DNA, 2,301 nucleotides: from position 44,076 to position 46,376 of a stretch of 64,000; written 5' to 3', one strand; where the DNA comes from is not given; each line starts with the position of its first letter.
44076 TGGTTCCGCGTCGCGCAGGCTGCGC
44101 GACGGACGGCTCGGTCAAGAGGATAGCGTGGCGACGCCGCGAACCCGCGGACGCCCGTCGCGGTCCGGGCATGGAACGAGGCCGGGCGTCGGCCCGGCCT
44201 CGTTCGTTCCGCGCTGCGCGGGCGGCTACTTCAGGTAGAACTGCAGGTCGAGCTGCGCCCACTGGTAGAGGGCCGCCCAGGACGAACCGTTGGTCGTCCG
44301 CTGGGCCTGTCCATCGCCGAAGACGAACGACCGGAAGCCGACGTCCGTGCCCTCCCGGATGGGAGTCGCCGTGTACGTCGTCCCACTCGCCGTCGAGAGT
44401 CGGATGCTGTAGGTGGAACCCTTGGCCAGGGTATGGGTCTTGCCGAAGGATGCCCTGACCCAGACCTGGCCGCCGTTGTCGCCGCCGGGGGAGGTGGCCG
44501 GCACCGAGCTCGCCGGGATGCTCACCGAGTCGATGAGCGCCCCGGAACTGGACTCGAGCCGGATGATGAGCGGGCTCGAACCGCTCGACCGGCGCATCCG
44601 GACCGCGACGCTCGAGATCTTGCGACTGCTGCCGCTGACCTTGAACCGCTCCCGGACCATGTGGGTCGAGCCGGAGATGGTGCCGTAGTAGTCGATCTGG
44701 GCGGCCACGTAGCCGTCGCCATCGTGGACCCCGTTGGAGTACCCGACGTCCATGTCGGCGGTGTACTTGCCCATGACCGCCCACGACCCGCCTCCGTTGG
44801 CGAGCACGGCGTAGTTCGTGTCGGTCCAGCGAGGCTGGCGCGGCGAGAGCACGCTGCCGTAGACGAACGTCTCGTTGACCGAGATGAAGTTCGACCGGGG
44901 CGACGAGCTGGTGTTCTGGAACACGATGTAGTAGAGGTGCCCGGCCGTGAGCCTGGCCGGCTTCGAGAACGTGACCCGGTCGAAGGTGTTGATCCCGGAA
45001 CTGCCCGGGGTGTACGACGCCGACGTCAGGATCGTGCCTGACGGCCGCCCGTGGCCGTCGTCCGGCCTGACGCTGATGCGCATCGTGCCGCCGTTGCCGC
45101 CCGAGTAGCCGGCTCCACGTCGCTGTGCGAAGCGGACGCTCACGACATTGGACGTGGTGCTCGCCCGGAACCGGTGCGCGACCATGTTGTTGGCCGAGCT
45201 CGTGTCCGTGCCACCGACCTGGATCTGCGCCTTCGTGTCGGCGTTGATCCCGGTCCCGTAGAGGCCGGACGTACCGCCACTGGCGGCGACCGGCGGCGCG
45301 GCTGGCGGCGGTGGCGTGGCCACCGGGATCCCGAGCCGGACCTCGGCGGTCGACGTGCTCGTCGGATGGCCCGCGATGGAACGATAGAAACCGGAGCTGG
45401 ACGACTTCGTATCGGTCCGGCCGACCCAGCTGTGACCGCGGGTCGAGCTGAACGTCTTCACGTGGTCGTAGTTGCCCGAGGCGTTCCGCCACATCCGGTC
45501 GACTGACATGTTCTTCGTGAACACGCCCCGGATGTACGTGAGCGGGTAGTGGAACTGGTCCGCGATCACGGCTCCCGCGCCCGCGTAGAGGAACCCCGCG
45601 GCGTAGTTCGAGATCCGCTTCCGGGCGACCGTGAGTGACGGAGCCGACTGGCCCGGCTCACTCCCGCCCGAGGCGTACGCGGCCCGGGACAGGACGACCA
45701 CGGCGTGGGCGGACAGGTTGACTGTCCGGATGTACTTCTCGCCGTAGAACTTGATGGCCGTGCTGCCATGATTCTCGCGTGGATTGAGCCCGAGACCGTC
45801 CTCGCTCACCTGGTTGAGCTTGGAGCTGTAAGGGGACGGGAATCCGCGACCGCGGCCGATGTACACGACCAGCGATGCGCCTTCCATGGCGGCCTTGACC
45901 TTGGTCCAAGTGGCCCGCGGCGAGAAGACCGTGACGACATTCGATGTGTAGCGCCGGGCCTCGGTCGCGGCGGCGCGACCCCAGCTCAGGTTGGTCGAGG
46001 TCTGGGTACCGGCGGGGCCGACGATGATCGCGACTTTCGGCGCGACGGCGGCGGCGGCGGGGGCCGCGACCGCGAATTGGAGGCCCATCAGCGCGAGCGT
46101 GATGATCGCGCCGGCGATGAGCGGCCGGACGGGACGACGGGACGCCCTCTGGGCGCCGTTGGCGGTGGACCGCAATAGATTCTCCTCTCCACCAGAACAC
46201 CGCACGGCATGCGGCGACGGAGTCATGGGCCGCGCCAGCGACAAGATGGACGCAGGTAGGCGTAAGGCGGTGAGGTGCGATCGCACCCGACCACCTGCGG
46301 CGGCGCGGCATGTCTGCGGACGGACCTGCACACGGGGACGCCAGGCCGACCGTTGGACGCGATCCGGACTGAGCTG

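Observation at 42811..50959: Tandem array of four diversified paralogous secreted proteins sharing an unrecognised ~340 aa C-terminal domain, embedded in a glycan-biosynthesis locus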

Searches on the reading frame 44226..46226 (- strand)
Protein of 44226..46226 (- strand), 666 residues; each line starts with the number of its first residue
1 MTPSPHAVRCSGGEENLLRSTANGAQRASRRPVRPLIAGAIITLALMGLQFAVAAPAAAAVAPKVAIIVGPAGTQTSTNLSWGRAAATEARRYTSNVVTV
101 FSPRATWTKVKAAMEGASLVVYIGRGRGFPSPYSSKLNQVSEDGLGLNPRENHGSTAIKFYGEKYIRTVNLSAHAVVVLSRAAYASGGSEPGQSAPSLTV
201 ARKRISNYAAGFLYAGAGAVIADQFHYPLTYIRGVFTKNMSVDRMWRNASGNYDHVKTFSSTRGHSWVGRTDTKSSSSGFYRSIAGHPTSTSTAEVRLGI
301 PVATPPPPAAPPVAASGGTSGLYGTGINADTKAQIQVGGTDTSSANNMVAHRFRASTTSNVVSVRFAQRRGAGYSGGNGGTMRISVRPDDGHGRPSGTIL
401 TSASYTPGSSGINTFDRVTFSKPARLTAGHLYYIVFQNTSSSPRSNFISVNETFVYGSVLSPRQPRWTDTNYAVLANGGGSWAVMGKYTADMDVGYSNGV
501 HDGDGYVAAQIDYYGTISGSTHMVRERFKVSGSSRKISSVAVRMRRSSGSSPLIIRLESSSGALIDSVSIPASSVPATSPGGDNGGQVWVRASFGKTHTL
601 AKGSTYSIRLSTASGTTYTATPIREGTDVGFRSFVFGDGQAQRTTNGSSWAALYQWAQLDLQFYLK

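Call 3: search_protein_families(library=pfam, proteins=[window:44226-46226:-], max_evalue=1)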
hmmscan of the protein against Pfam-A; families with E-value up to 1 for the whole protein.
window:44226-46226:- (666 aa): 1 family
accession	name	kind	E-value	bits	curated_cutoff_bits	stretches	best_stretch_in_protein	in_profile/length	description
PF06157.16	DUF973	-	0.051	13.2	26.4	1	536-618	220-302/309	Protein of unknown function (DUF973)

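Call 33: search_protein_families(library=ncbifam, proteins=[window:44226-46226:-], max_evalue=1)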
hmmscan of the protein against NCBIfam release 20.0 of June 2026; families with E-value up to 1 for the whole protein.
window:44226-46226:- (666 aa): 2 families
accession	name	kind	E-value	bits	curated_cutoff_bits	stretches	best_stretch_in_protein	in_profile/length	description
NF041539.1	choice_anch_R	domain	6.8e-08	32.6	30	2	339-484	10-143/155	choice-of-anchor R domain-containing protein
NF005000.0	PRK06389.1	equivalog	0.28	10.2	388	1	106-183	173-248/434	argininosuccinate lyase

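Call 34: search_protein_families(library=phrogs, proteins=[window:44226-46226:-], max_evalue=0.1)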
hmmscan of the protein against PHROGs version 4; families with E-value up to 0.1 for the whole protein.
window:44226-46226:- (666 aa): 0 families

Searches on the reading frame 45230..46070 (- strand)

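Call 51: find_homologous_proteins(query=window:45230-46070:-)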
Query window:45230-46070:- (280 aa): 58 proteins with E <= 0.001 among 8000 candidates.
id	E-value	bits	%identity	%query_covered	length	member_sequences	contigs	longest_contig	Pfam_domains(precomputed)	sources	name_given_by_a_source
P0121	7.1e-82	293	57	91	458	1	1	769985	-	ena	-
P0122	8.2e-68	247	52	84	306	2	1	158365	-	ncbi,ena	-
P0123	2.7e-66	242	65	66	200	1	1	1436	-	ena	-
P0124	3.1e-59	219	51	83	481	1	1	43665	-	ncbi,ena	-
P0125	1.6e-56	210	45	84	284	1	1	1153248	-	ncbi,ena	-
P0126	2.4e-55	206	47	83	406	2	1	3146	-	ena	-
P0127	4.5e-55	205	49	87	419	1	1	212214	-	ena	-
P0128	1.6e-54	203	46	84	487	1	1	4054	PF03330.25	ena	-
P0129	2.2e-54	203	47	78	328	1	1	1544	-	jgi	jgi:hypothetical protein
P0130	6.0e-54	202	44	86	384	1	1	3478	-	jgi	jgi:hypothetical protein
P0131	7.4e-54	201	58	64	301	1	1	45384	-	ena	-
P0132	1.6e-53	200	44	86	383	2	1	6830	-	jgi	-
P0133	2.0e-53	200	44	94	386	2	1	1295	-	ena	-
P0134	7.4e-53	198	47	79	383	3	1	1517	-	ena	-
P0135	9.9e-53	198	45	88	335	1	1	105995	-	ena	-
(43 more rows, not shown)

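Call 53: search_solved_structures(query=A4, max_evalue=10, show_alignments=2)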
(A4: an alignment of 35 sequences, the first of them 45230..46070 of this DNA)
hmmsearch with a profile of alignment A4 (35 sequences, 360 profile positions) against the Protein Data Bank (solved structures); distinct sequences matched with E-value up to 10: 2.
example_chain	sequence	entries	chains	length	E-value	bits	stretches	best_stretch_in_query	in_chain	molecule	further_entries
6vga_A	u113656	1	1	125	0.098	15.4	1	24-73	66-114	De novo designed protein RO2_1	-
6c2u_A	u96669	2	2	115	0.25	14.1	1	20-66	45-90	phosphate-loop protein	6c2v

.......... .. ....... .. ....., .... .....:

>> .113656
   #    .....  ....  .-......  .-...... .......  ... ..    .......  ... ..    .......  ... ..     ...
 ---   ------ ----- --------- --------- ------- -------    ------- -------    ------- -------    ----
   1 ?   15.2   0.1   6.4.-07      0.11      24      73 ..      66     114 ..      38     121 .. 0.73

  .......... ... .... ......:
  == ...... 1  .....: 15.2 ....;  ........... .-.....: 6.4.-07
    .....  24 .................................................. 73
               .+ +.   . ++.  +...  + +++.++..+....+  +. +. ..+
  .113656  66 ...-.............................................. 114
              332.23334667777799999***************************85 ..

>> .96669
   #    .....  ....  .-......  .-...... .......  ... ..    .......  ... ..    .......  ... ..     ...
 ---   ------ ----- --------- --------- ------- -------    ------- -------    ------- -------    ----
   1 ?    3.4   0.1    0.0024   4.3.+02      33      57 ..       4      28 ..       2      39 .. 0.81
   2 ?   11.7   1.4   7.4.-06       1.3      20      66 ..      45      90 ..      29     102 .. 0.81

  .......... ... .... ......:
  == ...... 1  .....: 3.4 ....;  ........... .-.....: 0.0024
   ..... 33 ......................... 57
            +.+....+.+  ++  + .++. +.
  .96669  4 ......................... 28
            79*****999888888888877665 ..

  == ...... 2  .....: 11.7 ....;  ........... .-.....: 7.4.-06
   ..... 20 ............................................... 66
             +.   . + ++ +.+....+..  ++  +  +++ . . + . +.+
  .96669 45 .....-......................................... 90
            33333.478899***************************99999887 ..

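Call 54: search_protein_families(library=pfam, alignment_id=A4, max_evalue=0.1)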
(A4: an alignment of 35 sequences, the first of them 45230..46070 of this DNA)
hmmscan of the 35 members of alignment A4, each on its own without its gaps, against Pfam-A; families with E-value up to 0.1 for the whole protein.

A. member 1, window:45230-46070:- (280 aa): 0 families

B. families by the number of members that match (of 35 scanned): 11 families
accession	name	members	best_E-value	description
PF08239.17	SH3_3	8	9.8e-23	Bacterial SH3 domain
PF01364.23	Peptidase_C25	8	0.00033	Peptidase family C25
PF06347.19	SH3_4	7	0.00019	Bacterial SH3 domain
PF18348.7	SH3_16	3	0.0016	Bacterial dipeptidyl-peptidase Sh3 domain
PF13457.12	GW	3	0.0028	GW (Gly-Tryp) dipeptide domain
PF03330.24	DPBB_1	1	1.2e-05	Lytic transglycolase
PF25583.1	WCX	1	0.0095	WCX domain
PF13229.12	Beta_helix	1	0.02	Right handed beta helix region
PF02501.22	T2SSI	1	0.031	Type II secretion system (T2SS), protein I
PF13439.12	Glyco_transf_4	1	0.078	Glycosyltransferase Family 4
PF23795.1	SH3_YKFC_2nd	1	0.085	YKFC SH3b2 domain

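Call 90: predict_structure(alignment_id=A4)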
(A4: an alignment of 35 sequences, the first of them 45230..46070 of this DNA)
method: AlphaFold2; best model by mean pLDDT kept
length: 280 residues; sequences in the alignment: 35
mean_pLDDT: 91.9   pTM: 0.86
mean pLDDT of the five models: 91.9, 90.4, 89.3, 89.3, 88.8
residues with pLDDT >= 90: 224; 70-90: 35; 50-70: 18; < 50: 3
segments of 3 or more residues with pLDDT < 50: 278-280
pLDDT, mean of each block of 10 residues (from residue 1): 75 98 97 98 98 98 98 94 95 98 97 98 96 94 95 98 98 92 98 95 96 94 93 98 90 76 65 49
secondary structure, 60 per line:
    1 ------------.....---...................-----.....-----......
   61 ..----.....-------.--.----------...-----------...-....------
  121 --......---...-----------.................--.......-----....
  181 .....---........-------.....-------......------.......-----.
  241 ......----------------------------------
elements in order: E13-17 H21-39 E45-49 H55-62 E67-71 E93-95 E107-109 H111-114 E123-128 H146-162 E165-171 H177-185 H190-196 E204-208 E216-221 E228-234 H241-246
